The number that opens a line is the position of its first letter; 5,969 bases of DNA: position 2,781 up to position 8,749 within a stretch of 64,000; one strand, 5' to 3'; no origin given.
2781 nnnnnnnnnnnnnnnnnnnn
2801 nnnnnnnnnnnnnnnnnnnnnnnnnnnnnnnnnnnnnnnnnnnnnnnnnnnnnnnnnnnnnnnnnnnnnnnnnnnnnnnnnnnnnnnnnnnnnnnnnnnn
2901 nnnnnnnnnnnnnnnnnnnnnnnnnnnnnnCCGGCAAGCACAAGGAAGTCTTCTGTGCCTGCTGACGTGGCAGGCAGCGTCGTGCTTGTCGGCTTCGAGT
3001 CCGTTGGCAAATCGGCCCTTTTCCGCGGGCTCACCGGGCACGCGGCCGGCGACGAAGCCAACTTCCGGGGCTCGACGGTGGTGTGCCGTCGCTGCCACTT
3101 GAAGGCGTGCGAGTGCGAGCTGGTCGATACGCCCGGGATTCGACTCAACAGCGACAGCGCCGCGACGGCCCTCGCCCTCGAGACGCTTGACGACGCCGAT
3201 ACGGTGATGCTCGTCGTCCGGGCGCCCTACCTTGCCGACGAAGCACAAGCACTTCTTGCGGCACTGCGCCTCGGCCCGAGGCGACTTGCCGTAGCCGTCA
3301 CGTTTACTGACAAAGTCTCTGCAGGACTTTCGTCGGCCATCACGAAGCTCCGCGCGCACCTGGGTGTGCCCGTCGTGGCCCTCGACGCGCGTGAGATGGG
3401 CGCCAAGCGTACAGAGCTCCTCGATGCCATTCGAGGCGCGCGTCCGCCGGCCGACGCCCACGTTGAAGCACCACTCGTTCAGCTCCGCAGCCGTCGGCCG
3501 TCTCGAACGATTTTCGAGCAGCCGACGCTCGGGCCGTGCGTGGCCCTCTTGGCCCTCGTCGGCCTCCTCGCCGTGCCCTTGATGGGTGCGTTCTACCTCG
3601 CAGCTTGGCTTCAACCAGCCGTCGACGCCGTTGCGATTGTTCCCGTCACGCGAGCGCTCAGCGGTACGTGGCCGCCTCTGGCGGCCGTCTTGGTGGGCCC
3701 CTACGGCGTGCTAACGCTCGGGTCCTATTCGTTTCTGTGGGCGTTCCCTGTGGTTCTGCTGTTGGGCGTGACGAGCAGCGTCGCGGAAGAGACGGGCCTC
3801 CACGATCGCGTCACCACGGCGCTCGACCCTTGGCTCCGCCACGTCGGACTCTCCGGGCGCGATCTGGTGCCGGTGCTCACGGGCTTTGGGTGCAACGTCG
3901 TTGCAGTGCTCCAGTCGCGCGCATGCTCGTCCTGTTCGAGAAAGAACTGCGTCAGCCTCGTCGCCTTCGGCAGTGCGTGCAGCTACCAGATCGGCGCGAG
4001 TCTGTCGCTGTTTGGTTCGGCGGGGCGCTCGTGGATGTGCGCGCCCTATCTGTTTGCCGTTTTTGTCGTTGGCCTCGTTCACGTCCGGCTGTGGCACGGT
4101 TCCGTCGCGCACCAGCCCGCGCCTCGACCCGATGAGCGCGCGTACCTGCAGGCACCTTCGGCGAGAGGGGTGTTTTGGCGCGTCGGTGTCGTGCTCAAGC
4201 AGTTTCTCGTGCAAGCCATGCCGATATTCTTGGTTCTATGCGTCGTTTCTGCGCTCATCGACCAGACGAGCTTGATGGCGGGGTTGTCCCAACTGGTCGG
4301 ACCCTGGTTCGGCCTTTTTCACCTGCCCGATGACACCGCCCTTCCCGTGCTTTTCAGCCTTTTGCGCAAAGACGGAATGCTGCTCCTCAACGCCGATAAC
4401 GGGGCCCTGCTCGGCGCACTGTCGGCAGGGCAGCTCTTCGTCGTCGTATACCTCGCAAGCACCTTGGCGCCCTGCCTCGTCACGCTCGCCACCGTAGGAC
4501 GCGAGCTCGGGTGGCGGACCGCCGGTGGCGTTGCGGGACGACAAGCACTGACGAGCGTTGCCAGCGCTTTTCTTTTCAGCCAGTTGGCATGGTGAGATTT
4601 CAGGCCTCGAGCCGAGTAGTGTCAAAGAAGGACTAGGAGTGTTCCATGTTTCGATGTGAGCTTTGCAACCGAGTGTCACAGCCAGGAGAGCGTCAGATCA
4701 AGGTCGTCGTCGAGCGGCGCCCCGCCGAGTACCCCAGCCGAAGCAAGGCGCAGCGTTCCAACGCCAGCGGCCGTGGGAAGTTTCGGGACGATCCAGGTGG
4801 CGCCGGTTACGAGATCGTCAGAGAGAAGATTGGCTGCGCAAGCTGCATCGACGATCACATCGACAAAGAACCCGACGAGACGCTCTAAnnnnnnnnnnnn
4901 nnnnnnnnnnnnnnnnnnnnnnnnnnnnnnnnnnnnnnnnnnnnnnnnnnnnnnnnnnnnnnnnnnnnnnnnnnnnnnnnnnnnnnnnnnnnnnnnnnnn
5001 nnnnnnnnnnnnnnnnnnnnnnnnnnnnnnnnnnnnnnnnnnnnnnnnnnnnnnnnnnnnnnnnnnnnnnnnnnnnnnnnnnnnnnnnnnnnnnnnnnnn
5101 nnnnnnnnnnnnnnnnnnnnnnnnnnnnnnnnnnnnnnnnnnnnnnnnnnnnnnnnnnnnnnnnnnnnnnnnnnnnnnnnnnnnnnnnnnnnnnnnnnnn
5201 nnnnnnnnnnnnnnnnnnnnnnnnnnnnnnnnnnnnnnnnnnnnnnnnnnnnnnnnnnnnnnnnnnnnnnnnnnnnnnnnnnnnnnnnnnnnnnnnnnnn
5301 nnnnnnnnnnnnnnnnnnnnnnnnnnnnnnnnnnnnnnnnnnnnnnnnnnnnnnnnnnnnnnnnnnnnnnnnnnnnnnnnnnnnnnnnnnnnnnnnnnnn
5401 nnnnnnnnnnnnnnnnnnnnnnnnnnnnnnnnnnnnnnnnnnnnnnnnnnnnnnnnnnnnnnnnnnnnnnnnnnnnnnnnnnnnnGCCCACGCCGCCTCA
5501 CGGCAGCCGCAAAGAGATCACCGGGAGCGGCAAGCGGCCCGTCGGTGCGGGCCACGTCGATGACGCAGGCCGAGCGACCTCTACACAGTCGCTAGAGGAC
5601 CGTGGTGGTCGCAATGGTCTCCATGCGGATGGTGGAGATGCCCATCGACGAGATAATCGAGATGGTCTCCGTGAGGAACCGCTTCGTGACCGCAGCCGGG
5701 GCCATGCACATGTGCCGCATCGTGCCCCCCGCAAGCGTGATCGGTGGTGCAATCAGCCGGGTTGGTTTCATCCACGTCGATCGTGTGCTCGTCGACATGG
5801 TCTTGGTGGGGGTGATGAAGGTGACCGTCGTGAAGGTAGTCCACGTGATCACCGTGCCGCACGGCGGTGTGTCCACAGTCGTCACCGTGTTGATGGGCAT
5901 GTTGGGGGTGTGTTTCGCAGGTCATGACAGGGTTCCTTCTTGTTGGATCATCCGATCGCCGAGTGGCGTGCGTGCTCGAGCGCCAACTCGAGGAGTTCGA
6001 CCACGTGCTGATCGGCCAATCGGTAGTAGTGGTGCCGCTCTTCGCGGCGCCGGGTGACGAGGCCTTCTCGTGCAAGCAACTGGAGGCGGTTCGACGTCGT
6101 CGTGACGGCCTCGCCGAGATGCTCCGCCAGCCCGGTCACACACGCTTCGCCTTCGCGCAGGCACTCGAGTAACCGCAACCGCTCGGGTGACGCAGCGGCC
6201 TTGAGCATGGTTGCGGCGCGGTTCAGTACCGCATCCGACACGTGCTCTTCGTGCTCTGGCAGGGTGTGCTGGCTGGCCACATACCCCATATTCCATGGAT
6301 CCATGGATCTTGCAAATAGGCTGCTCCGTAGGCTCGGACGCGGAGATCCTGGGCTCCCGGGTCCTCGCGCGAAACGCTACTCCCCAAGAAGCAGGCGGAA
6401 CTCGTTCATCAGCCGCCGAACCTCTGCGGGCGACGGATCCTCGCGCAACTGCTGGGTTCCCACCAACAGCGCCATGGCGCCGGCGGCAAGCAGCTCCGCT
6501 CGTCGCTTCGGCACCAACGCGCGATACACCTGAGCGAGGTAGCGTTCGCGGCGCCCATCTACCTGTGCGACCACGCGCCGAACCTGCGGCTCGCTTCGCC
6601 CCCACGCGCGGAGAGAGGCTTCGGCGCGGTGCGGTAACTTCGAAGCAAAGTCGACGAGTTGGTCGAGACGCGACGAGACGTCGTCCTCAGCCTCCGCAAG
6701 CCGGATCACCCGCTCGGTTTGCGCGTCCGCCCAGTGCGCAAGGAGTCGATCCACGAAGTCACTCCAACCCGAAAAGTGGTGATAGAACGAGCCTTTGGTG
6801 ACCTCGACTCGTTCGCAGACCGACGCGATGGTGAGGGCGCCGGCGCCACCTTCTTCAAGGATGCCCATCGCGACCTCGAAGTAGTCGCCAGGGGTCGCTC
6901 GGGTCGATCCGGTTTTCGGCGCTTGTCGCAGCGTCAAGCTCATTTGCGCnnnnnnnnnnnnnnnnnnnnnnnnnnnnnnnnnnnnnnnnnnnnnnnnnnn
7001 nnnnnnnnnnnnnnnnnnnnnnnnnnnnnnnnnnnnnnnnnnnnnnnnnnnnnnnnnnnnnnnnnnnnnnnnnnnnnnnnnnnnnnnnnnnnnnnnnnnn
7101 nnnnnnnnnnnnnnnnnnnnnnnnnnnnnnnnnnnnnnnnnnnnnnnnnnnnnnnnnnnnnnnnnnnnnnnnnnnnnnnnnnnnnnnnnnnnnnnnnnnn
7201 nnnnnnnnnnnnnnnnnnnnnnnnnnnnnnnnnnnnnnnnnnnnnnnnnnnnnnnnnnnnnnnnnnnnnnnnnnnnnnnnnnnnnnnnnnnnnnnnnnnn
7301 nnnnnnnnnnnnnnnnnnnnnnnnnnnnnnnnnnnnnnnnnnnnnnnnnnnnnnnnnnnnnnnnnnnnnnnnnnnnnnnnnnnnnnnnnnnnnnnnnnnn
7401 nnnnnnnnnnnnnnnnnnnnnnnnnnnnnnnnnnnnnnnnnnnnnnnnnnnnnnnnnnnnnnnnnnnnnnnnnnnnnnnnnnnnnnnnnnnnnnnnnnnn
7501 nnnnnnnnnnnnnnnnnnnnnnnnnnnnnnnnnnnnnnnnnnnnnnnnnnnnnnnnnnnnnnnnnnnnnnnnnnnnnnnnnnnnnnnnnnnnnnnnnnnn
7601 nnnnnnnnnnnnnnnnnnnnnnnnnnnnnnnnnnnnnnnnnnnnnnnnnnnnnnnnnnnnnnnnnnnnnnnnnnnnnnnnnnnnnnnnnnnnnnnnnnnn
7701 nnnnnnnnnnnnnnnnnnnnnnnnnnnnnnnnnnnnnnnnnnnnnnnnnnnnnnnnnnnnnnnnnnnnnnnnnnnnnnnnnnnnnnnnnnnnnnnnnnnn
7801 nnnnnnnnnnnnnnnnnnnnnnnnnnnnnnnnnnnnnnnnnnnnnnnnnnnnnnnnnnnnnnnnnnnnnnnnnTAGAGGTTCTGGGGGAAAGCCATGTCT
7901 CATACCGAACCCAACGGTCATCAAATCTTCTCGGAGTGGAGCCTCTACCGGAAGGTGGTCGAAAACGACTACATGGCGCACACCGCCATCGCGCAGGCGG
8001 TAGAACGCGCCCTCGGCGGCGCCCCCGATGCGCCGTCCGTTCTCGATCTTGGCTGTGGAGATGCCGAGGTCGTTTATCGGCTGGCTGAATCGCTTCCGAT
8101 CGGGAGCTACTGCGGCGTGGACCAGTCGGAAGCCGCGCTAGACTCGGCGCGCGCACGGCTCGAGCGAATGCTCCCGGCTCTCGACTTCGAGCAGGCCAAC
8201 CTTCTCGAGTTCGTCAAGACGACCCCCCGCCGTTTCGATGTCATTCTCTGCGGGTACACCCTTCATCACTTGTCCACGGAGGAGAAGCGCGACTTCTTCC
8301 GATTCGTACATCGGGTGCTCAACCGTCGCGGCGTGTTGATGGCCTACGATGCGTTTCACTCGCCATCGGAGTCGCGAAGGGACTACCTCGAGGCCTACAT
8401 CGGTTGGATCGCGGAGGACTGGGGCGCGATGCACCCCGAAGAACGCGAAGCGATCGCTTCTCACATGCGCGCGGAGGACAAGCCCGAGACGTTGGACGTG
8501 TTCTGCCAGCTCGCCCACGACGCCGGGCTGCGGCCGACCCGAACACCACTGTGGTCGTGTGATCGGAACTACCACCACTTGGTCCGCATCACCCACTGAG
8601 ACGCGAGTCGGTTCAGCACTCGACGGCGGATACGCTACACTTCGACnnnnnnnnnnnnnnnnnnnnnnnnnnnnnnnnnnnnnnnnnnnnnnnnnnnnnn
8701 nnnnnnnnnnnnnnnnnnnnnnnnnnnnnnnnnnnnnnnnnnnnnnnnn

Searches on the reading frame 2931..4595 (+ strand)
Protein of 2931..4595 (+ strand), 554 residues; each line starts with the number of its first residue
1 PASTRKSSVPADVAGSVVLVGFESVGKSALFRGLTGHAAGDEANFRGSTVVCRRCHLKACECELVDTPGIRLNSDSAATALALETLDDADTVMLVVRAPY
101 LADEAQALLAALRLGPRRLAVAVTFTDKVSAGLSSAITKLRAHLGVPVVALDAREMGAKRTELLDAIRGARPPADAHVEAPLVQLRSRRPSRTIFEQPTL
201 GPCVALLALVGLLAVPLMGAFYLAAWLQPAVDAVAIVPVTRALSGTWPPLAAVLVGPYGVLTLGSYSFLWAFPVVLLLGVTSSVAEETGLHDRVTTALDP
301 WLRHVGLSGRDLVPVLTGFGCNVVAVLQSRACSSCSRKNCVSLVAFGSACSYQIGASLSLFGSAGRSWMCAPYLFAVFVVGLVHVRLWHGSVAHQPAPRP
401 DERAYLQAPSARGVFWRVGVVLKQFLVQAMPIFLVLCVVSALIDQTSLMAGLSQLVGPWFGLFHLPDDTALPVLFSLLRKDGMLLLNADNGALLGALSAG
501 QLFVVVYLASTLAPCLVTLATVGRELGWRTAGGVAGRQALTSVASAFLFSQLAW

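Call 16: search_protein_families(library=pfam, proteins=[window:2931-4595:+], max_evalue=0.0001)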
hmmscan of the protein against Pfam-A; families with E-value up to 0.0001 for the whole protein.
window:2931-4595:+ (554 aa): 3 families
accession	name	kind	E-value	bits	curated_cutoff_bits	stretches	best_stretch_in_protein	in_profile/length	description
PF07670.19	Gate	-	2.4e-18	67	29.6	2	268-363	1-103/104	Nucleoside recognition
PF02421.24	FeoB_N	-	1e-12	48.3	27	1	17-156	3-146/156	Ferrous iron transport protein B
PF01926.29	MMR_HSR1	-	8.5e-11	42.4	21.9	1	17-108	2-96/113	50S ribosome-binding GTPase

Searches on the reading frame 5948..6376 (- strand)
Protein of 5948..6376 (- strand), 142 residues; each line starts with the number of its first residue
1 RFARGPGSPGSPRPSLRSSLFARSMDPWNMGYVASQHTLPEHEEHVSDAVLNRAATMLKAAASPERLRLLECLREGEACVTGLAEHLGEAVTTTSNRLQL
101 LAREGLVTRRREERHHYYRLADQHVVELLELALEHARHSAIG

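Call 76: search_protein_families(library=pfam, proteins=[window:5948-6376:-], max_evalue=0.0001)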
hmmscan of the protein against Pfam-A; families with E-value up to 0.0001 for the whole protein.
window:5948-6376:- (142 aa): 4 families
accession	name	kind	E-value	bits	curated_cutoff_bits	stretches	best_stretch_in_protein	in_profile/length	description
PF01022.26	HTH_5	-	4.6e-08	33.3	22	1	63-108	1-46/47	Bacterial regulatory protein, arsR family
PF12840.13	HTH_20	-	3.6e-06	27.3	27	1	62-109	2-50/51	Helix-turn-helix domain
PF25212.1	HVO_A0114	-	3.8e-06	27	27.6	1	55-115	13-74/84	HVO_A0114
PF09339.16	HTH_IclR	-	8.6e-06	25.9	22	1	67-110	6-51/52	IclR helix-turn-helix domain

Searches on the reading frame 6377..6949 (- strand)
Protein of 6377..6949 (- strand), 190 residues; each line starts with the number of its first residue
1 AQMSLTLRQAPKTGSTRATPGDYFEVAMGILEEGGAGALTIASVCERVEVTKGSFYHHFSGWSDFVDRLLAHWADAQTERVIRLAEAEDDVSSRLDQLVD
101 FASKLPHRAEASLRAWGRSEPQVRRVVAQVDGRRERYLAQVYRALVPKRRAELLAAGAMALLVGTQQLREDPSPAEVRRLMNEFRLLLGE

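Call 76: search_protein_families(library=pfam, proteins=[window:6377-6949:-], max_evalue=0.0001)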
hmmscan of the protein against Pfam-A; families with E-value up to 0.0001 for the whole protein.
window:6377-6949:- (190 aa): 1 family
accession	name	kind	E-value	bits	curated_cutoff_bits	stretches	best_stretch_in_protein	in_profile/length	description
PF00440.29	TetR_N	-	2.2e-07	31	24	1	25-61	3-39/47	Bacterial regulatory proteins, tetR family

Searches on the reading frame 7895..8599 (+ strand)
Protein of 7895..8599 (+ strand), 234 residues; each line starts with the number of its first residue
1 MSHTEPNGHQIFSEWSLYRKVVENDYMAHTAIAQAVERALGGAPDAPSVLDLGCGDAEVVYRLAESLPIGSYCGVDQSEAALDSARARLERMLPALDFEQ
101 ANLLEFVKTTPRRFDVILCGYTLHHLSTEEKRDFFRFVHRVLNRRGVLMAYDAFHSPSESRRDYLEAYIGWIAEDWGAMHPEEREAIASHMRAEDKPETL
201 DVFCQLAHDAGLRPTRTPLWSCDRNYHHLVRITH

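Call 7: search_protein_families(library=pfam, proteins=[window:7895-8599:+], max_evalue=0.001)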
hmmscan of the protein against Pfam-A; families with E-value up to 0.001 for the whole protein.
window:7895-8599:+ (234 aa): 11 families
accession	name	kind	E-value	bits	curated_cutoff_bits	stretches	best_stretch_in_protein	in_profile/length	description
PF13649.12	Methyltransf_25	-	3.8e-18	66.4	27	1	49-146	1-97/97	Methyltransferase domain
PF08242.18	Methyltransf_12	-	6.4e-17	62.5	30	1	50-148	1-98/98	Methyltransferase domain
PF13847.12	Methyltransf_31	-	8.8e-16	58.3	27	1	48-153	6-112/145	Methyltransferase domain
PF08241.18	Methyltransf_11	-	3.1e-14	53.8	21.2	1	50-149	1-94/95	Methyltransferase domain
PF13489.12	Methyltransf_23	-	7.1e-10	39.3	27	1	30-182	7-138/164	Methyltransferase domain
PF10017.15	Methyltransf_33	-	1.2e-06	28.3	23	1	33-158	57-184/304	Histidine-specific methyltransferase, SAM-dependent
PF05175.20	MTS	-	3.6e-06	27.2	23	1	47-149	33-137/170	Methyltransferase small domain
PF01209.24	Ubie_methyltran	-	1.1e-05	25.4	20.1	1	36-212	39-213/233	ubiE/COQ5 methyltransferase family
PF02353.26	CMAS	-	0.0002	21.2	27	1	48-155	65-169/273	Mycolic acid cyclopropane synthetase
PF06080.18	DUF938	-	0.00026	21.3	27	1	32-156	14-143/202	Protein of unknown function (DUF938)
PF01739.24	CheR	-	0.00043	20.2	27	0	96-149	120-172/195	CheR methyltransferase, SAM binding domain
